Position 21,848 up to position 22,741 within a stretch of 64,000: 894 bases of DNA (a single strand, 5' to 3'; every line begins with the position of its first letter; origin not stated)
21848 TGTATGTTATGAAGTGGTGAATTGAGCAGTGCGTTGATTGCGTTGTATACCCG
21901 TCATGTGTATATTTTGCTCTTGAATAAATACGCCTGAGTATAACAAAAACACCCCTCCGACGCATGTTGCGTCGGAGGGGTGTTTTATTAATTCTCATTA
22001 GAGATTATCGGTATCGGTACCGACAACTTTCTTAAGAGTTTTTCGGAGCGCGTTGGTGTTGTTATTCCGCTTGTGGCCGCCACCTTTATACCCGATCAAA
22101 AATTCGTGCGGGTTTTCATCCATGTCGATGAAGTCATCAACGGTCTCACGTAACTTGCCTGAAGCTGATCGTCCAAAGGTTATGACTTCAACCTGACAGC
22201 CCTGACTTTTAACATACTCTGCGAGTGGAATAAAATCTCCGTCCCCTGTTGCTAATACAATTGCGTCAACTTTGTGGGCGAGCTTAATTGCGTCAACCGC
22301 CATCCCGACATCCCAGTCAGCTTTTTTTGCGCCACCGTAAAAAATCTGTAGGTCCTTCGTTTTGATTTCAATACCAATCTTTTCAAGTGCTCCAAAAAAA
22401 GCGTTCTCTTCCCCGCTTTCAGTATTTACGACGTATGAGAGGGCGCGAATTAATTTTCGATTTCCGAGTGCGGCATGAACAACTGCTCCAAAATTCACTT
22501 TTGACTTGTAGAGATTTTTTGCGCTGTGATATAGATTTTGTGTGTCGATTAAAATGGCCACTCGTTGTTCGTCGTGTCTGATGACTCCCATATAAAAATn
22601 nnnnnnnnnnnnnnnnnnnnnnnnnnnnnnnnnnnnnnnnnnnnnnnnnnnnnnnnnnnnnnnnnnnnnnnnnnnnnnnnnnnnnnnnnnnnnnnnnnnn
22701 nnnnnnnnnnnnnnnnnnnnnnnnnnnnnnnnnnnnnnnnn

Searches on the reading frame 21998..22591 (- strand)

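Call 5: search_protein_families(library=pfam, proteins=[window:21998-22591:-], max_evalue=0.01)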
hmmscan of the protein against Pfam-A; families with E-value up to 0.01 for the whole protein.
window:21998-22591:- (197 aa): 1 family
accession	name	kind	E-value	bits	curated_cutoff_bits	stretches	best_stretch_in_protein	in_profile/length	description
PF01936.24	NYN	-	2e-32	113.2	24.2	1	10-158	1-145/145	NYN domain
